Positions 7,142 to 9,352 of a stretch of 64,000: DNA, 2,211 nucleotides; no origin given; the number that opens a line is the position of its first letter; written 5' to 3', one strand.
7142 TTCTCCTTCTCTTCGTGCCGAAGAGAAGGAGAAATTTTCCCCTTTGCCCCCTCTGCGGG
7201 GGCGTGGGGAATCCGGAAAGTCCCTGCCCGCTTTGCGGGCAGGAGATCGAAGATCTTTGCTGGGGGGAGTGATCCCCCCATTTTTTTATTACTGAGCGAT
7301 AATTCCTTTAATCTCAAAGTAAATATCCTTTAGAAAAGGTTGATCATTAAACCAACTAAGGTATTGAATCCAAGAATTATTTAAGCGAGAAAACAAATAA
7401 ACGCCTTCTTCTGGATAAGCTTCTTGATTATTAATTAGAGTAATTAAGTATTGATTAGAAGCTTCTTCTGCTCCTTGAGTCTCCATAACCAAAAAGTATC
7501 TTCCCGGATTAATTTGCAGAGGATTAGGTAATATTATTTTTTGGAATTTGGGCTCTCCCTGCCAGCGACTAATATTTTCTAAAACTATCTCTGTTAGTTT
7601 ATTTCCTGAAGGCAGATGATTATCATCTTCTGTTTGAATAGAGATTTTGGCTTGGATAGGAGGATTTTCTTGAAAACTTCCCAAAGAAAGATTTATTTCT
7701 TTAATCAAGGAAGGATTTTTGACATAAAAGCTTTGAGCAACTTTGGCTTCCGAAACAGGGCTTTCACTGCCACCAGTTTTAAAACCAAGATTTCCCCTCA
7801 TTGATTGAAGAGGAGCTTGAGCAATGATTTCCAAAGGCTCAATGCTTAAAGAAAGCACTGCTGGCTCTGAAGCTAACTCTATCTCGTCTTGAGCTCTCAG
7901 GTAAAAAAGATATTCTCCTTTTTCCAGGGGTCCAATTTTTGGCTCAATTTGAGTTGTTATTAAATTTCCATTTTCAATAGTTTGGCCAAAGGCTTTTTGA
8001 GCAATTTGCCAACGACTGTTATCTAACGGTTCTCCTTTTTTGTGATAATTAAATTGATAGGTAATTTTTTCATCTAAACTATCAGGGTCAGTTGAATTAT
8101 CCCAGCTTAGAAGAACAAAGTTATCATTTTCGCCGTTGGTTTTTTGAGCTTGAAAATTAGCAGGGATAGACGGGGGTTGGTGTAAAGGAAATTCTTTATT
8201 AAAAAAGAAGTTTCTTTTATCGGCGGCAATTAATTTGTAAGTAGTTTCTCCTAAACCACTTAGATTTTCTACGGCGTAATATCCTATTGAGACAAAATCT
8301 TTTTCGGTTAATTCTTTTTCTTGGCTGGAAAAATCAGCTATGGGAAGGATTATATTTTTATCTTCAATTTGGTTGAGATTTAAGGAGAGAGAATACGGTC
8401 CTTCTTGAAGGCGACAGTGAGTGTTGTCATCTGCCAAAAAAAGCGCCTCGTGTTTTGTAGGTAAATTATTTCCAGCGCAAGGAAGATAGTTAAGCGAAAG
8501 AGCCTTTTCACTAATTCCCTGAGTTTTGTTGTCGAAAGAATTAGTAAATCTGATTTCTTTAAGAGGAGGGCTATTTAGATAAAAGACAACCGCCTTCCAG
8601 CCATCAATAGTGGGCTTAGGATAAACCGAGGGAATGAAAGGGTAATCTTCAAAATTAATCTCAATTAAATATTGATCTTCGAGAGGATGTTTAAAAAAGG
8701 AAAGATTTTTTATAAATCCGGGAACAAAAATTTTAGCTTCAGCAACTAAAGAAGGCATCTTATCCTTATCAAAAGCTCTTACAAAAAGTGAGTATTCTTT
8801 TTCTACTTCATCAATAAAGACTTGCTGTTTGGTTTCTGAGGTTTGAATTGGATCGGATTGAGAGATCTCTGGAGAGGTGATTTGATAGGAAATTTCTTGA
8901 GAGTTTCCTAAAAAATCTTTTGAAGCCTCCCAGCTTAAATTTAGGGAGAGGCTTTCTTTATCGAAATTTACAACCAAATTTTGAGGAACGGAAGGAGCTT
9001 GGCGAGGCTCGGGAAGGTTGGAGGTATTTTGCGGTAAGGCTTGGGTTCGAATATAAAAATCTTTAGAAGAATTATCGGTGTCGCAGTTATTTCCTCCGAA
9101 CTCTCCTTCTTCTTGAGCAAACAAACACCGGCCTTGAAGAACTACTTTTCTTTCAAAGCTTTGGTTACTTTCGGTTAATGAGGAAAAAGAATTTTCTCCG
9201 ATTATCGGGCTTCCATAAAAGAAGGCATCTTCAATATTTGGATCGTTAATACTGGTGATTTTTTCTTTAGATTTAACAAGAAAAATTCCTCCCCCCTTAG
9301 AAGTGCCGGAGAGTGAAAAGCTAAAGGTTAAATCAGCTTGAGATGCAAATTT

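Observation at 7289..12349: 1686-aa secreted nuclease combining a PLC/S1-P1-like Zn hydrolase domain, an SNase domain and three lamin-tail domains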

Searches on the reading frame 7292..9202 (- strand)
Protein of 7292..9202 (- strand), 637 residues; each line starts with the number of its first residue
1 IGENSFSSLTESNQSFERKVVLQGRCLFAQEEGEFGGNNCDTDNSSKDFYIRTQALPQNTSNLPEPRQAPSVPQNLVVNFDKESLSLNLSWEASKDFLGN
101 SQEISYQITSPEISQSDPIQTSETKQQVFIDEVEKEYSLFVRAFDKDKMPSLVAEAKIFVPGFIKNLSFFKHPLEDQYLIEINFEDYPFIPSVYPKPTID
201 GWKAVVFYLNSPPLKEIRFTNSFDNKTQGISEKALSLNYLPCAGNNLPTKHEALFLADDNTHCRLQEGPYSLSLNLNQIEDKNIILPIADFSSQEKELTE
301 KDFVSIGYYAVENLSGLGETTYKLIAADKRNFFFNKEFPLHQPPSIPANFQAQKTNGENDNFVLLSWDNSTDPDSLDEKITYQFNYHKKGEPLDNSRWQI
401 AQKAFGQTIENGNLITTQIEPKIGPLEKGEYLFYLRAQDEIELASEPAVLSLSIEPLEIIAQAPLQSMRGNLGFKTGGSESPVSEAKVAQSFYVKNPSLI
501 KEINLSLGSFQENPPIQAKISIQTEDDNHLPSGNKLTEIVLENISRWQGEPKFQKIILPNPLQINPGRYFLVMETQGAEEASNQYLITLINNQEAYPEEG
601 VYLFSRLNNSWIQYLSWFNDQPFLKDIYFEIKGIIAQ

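Call 64: predict_structure(alignment_id=A4)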
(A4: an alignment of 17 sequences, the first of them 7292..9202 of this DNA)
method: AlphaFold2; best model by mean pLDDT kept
length: 637 residues; sequences in the alignment: 17
mean_pLDDT: 82.3   pTM: 0.63
mean pLDDT of the five models: 82.3, 81.6, 81.1, 79.3, 79.0
residues with pLDDT >= 90: 259; 70-90: 246; 50-70: 113; < 50: 19
segments of 3 or more residues with pLDDT < 50: 1-6, 59-62, 480-483
pLDDT, mean of each block of 10 residues (from residue 1): 48 66 72 56 68 61 64 96 95 88 90 77 94 94 90 96 94 89 93 70 90 80 58 87 82 89 70 88 90 71 94 75 92 92 95 71 88 90 93 91 82 79 77 94 94 84 77 72 70 92 90 82 92 91 84 85 93 78 81 70 84 72 74 83
secondary structure, 60 per line:
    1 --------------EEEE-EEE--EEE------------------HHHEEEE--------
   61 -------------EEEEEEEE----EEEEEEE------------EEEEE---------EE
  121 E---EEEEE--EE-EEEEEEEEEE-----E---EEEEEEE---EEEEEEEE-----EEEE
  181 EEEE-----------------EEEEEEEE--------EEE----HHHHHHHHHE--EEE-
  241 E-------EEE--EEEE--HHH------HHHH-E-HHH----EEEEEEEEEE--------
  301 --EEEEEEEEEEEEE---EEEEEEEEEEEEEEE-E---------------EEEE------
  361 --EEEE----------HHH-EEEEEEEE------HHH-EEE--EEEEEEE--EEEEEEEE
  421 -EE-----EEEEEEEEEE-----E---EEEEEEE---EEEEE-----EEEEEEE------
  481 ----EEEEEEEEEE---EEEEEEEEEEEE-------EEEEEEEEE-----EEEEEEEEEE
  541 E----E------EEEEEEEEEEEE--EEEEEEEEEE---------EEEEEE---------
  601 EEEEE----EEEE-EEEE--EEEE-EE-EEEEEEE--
elements in order: E15-18 E20-22 E25-27 E49-52 E74-81 E86-92 E105-109 E119-121 E125-129 E135-144 E154-160 E164-171 E177-184 E202-209 E218-220 H225-233 E237-239 E249-251 E254-257 H269-272 E283-292 E303-315 E319-333 E351-354 E363-366 E381-388 E399-401 E404-410 E413-420 E429-438 E448-454 E458-462 E468-474 E485-494 E498-509 E517-525 E531-541 E553-564 E567-576 E586-591 E601-605 E610-613 E615-618 E621-624 E629-635
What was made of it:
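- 8198..8713 (-): β-sandwich domain of unknown family, residues about 1213-1384, with the invariant C1291-C1312 pair. AF2 model, pLDDT about 80-90 (call 64).
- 7292..7831 (-): C-terminal β-sandwich (jelly-roll-like) domain, residues about 1507-1686; family unknown. AF2 all-β (call 64).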

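Call 67: fold_search(model_id=the predicted structure, library=pdb)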
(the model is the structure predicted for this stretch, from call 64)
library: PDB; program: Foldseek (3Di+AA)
matches with E <= 10: 1531; with E <= 0.001: 198
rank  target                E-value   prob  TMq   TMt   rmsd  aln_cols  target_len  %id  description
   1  7kwb_A                1.4e-09  1.00  0.15  0.22  27.6       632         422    8  Surface glycan-binding protein B from Bacteroides thetaiotaomicron (released 2021-02-17)
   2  6tpw                  9.5e-09  1.00  0.15  0.20  16.3       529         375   13  Crystal structures of FNIII domain one through four of the human leucocyte common antigen-related protein ( LAR) (released 2020-05-13)
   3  3t1w                  1.3e-08  1.00  0.20  0.29  15.3       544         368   13  Structure of the four-domain fragment Fn7B89 of oncofetal fibronectin (released 2012-03-21)
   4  9eui_Q                3.5e-08  1.00  0.19  0.14  33.8       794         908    9  Cryo-EM structure of Staphylococcus aureus bacteriophage phi812 baseplate in the post-contraction state - complete (released 2025-04-09)
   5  1fnf                  1.0e-07  1.00  0.16  0.24  16.1       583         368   11  FRAGMENT OF HUMAN FIBRONECTIN ENCOMPASSING TYPE-III REPEATS 7 THROUGH 10 (released 1996-01-29)
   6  5fmv_B                1.2e-07  1.00  0.15  0.24  16.2       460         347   12  Crystal structure of human CD45 extracellular region, domains d1-d4 (released 2016-03-23)
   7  9pwq_A                1.7e-07  1.00  0.19  0.10  21.1       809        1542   10  Cryo-EM structure of receptor tyrosine kinase ROS1 extracellular domain in complex with NELL2 (released 2026-02-25)
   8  7sl3_A                2.6e-07  1.00  0.13  0.10  24.6       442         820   10  Full-length insulin receptor bound with site 2 binding deficient mutant insulin (A-L13R) -- symmetric conformation (released 2022-03-30)
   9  8qy6_A                2.9e-07  1.00  0.14  0.15  21.0       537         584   12  Structure of interleukin 6 (gp130 P496L mutant). (released 2024-02-21)
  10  5fmv_A                3.5e-07  1.00  0.13  0.22  15.8       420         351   12  Crystal structure of human CD45 extracellular region, domains d1-d4 (released 2016-03-23)
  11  8x80_A                3.7e-07  1.00  0.15  0.13  24.1       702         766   12  Structure of leptin-LepR trimer with a small gap (released 2024-08-07)
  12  7mro                  3.9e-07  1.00  0.14  0.25  16.4       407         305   12  Zebrafish CNTN4 FN1-FN3 domains (released 2022-01-05)
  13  7ne1_B                4.1e-07  1.00  0.14  0.26  17.4       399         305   12  Structure of the complex between Netrin-1 and its receptor Neogenin (released 2021-03-31)
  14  8xkm_A                4.9e-07  1.00  0.13  0.11  23.0       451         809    8  Cryo-EM structure of human insulin receptor bound to 4 IGF-I, conformation 3 (released 2024-12-25)
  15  8vse_A                5.2e-07  1.00  0.14  0.24  16.0       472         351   12  Cryo-EM structure of human CD45 extracellular region in complex with adenoviral protein E3/49K (released 2024-11-06)
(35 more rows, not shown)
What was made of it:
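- The model resembles surface glycan-binding proteins and FN3 arrays (call 67). Fold matches include surface glycan-binding proteins, phage tail and baseplate proteins and a 'grappling hook' protein (call 67). TM-scores to adhesins are low, 0.1-0.3, reflecting generic Ig-like folds (call 67).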

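Call 77: search_solved_structures(query=A4, max_evalue=5)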
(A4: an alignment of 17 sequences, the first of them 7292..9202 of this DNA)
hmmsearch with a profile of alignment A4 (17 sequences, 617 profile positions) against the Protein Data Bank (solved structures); distinct sequences matched with E-value up to 5: 32.
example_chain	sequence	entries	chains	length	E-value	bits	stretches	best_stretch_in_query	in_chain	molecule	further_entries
8g4l_bm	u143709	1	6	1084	9.9e-08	34.1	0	81-150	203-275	Titin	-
8q6t_I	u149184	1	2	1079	7.4e-06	27.9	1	86-157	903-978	Titin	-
1k85_A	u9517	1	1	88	0.00013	23.8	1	69-155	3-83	CHITINASE A1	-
3lpw_A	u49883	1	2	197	0.00013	23.8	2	81-149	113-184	A77-A78 domain from Titin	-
6bt9_A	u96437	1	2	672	0.00028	22.6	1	338-439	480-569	Chitinase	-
2lfg_A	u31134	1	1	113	0.0028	19.4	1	341-441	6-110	Prolactin receptor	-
6vs7_A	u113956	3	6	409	0.0039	18.9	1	401-431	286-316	Adhesin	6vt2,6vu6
1bp3_B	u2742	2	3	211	0.0096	17.6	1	341-443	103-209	PROTEIN (PROLACTIN RECEPTOR) | Prolactin receptor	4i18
3ncc_B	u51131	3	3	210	0.012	17.3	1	341-441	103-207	Prolactin receptor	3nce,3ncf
3mzg_B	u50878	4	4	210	0.014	17.1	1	341-441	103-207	Prolactin receptor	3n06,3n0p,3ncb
3d48_R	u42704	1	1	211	0.014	17.1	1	341-441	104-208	Prolactin receptor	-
4u3h_A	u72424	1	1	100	0.019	16.7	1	66-145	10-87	FN3con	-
1gu6_A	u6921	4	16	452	0.026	16.2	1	449-524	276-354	CYTOCHROME C552 | Cytochrome c-552 | Cytochrome c nitrite reductase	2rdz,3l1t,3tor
4wjy_A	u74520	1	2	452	0.026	16.2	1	449-524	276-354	Cytochrome c-552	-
2rf7_A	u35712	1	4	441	0.027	16.1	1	449-524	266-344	Cytochrome c-552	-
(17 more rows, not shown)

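Call 78: search_protein_families(library=pfam, alignment_id=A4, max_evalue=0.1)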
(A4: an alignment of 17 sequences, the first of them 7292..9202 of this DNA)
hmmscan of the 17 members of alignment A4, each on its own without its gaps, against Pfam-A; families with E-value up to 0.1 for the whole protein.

A. member 1, window:7292-9202:- (637 aa): 1 family
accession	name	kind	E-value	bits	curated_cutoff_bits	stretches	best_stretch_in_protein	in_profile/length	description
PF13918.12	PLDc_3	-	0.081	13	27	0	119-160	58-99/180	PLD-like domain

B. families by the number of members that match (of 17 scanned): 11 families
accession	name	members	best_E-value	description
PF00041.27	fn3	5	7.9e-09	Fibronectin type III domain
PF07495.19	Y_Y_Y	3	0.00039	Y_Y_Y domain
PF00028.23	Cadherin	2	0.00034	Cadherin domain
PF18981.6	InlK_D3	2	0.0023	Internalin K domain (D3/D4)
PF22352.2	K319L-like_PKD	2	0.0064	K319L-like, PKD domain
PF08329.16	ChitinaseA_N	1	0.0035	Chitinase A, N-terminal domain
PF13313.11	DUF4082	1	0.0062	Domain of unknown function (DUF4082)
PF14524.12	Wzt_C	1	0.039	Wzt C-terminal domain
PF25814.1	fn3_SORL1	1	0.061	SORL1-like, fn3 domain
PF13918.12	PLDc_3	1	0.081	PLD-like domain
PF15418.12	DUF4625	1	0.089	Domain of unknown function (DUF4625)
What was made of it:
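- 7292..7831 (-): Only weak single-member hints: DUF4082, Wzt_C (call 78).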
